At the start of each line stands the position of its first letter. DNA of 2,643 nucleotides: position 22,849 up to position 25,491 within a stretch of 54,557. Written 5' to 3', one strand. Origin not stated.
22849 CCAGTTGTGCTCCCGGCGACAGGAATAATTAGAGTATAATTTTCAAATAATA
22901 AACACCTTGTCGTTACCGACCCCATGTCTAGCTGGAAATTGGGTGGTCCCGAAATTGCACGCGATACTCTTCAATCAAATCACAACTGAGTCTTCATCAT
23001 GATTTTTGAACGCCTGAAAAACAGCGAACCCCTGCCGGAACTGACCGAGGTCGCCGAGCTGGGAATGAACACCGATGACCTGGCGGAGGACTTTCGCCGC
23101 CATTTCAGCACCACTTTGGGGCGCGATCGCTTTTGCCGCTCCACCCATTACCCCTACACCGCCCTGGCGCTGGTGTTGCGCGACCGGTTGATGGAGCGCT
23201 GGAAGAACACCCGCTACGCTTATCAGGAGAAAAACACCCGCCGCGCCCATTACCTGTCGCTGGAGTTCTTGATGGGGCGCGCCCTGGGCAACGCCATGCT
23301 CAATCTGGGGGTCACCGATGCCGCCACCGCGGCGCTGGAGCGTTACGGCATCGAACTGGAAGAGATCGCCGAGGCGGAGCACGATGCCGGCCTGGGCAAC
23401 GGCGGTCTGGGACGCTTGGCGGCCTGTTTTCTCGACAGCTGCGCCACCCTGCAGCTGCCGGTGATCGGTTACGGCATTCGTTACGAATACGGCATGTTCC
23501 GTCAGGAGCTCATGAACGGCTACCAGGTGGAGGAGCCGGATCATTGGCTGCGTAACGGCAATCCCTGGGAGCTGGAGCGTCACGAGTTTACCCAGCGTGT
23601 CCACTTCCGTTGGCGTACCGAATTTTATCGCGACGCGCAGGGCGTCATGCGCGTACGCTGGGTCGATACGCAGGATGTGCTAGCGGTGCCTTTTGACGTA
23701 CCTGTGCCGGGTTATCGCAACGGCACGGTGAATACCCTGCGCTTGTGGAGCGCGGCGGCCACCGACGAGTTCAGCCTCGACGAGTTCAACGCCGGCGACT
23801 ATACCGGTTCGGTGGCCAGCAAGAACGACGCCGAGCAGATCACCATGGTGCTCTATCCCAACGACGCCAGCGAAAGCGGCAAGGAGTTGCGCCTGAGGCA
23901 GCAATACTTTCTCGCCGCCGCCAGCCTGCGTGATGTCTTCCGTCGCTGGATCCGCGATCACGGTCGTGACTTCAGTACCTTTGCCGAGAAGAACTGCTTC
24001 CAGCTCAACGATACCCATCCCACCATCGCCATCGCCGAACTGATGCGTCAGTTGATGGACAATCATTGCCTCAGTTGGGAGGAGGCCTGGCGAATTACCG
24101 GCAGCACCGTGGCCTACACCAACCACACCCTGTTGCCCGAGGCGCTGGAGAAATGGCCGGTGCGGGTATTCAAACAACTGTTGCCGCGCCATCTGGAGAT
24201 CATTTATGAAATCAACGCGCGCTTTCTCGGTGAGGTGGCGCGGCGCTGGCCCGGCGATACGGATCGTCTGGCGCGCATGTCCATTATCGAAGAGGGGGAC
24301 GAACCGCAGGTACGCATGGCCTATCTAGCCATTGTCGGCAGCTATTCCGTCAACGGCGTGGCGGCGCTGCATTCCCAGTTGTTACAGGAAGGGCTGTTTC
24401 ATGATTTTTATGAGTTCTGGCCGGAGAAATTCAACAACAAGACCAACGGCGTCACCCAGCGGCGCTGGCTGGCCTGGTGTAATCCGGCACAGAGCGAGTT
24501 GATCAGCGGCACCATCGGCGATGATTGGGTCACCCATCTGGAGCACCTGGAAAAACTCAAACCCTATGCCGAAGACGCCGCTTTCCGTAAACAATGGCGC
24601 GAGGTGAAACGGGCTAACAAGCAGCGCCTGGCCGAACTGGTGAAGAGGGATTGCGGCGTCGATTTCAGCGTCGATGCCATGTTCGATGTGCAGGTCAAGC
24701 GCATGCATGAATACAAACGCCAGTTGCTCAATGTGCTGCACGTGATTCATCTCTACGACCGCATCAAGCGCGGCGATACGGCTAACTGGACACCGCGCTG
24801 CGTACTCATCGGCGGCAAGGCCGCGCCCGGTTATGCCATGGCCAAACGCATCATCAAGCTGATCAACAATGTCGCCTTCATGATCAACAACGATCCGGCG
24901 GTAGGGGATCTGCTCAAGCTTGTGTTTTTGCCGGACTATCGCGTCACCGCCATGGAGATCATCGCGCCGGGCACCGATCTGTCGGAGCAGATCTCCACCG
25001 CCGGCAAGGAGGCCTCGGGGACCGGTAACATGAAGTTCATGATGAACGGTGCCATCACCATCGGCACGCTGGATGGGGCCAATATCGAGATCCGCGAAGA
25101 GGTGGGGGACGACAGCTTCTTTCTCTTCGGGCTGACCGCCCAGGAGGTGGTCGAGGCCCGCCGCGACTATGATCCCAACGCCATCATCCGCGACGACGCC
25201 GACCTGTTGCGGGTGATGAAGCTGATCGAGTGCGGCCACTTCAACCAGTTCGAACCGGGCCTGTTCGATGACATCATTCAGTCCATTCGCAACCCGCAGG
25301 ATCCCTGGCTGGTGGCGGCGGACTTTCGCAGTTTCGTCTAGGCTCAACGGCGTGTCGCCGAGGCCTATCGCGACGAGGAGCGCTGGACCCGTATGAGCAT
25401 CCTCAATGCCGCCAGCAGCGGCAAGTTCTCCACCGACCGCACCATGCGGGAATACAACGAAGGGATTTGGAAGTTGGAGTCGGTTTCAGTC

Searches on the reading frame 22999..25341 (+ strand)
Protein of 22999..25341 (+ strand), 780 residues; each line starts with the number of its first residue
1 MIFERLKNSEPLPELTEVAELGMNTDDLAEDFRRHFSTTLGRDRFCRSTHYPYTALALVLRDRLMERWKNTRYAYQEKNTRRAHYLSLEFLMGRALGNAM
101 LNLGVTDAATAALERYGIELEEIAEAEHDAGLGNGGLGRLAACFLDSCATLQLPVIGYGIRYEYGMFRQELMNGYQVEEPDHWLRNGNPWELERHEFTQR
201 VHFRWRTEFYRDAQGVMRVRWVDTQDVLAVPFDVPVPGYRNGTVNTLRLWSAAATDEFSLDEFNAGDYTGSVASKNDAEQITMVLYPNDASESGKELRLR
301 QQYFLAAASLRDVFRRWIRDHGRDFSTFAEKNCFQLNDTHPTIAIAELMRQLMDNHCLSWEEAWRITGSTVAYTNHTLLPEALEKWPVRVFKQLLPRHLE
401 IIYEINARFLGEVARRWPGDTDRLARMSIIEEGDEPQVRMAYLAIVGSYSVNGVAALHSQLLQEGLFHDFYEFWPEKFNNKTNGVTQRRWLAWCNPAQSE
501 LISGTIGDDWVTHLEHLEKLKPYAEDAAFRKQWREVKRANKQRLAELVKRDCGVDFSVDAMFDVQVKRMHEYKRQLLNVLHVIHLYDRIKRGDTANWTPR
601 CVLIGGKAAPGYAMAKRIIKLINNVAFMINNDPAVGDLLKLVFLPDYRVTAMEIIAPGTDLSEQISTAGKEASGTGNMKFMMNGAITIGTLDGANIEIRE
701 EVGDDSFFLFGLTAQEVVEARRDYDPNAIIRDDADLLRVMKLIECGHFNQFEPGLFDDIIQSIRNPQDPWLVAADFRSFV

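Call 28: search_protein_families(library=pfam, proteins=[window:22999-25341:+], max_evalue=0.0001)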
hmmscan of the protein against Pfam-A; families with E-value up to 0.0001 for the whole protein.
window:22999-25341:+ (780 aa): 1 family
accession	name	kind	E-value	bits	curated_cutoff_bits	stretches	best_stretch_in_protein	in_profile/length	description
PF00343.26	Phosphorylase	-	0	1018.8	27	1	114-780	2-667/713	Carbohydrate phosphorylase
